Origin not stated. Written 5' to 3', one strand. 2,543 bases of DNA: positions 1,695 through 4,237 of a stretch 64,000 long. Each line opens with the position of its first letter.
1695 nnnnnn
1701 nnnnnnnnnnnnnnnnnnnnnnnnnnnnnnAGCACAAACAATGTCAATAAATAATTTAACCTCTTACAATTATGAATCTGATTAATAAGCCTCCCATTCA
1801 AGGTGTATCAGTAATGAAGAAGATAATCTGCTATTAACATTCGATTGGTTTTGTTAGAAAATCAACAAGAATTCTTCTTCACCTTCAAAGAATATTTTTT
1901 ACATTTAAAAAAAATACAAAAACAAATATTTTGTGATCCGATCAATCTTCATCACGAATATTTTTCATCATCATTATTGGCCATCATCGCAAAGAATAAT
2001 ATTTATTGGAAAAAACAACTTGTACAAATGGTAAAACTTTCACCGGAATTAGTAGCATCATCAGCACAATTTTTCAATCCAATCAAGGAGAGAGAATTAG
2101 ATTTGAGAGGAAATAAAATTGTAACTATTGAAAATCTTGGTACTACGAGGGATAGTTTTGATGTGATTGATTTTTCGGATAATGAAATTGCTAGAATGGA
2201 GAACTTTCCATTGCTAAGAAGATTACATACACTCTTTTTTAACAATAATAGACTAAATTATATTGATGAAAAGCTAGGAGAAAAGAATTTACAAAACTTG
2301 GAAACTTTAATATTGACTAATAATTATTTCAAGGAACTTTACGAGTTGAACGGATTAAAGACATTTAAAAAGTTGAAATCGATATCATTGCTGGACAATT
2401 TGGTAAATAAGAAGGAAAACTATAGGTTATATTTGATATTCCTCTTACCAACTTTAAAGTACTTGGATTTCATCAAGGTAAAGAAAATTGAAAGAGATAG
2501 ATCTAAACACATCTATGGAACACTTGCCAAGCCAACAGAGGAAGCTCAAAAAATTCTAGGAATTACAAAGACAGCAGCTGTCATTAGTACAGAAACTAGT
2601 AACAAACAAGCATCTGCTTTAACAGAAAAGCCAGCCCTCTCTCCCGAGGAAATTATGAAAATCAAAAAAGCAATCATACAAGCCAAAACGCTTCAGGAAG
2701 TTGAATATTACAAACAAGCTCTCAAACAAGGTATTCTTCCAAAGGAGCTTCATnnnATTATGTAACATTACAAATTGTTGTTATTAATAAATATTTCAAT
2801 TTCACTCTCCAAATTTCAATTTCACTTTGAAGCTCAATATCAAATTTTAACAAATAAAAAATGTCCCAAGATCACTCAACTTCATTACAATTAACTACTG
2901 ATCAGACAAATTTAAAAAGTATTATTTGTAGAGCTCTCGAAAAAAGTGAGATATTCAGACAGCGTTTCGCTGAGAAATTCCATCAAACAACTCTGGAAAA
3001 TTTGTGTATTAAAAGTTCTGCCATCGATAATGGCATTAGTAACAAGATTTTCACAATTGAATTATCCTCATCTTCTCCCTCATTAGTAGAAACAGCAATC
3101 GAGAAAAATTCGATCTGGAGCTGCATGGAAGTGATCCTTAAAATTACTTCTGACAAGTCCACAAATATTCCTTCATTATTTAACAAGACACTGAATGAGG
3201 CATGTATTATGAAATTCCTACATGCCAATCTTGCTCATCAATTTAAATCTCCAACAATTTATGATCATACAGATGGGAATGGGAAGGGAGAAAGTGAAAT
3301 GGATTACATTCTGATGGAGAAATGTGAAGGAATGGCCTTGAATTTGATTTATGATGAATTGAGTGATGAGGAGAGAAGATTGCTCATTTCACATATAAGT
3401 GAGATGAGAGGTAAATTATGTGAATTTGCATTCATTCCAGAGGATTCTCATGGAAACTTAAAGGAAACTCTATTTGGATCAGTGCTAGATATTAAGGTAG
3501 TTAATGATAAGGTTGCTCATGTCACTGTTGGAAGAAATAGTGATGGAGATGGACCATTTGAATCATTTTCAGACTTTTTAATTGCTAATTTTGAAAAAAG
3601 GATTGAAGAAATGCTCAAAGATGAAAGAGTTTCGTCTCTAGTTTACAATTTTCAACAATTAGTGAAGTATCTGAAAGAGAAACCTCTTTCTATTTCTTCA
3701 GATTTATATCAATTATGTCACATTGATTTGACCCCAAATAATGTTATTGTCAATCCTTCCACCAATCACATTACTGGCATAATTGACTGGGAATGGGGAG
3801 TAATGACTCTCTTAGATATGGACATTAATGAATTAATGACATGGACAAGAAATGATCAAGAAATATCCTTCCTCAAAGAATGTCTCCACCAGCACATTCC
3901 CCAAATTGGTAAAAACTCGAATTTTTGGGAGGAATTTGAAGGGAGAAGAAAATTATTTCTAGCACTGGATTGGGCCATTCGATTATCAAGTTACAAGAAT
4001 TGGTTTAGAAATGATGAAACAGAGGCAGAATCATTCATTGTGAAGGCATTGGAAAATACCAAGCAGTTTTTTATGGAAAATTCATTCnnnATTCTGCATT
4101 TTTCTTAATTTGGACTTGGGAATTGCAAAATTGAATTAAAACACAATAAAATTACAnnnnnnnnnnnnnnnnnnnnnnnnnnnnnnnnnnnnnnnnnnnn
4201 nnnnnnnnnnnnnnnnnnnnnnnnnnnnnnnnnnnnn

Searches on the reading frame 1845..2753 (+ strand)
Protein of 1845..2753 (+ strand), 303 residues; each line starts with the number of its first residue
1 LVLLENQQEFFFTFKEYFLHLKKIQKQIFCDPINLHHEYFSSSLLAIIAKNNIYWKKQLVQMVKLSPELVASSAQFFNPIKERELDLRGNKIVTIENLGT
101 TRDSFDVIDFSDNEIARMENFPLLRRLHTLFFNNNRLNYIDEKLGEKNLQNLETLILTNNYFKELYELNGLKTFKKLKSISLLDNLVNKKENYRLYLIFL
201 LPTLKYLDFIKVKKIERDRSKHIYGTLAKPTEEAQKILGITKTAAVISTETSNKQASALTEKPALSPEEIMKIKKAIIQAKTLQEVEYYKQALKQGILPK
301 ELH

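Call 26: search_protein_families(library=pfam, proteins=[window:1845-2753:+], max_evalue=0.0001)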
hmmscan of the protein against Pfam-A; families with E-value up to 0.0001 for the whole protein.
window:1845-2753:+ (303 aa): 2 families
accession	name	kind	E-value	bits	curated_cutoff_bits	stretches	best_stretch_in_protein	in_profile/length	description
PF14580.12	LRR_9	-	5.1e-59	199.2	30.5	1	62-225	1-163/175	Leucine-rich repeat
PF12799.13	LRR_4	-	8.3e-05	23.1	27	0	126-168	2-42/44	Leucine Rich repeats (2 copies)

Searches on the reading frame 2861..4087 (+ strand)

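Call 26: search_protein_families(library=pfam, proteins=[window:2861-4087:+], max_evalue=0.0001)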
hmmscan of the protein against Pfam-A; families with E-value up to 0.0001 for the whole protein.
window:2861-4087:+ (409 aa): 2 families
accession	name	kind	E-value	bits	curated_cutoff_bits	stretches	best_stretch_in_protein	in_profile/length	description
PF01636.29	APH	-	3e-10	40.7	23.2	1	106-337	33-221/239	Phosphotransferase enzyme family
PF01633.27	Choline_kinase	-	1.1e-05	25.4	29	1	261-358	141-238/300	Choline/ethanolamine kinase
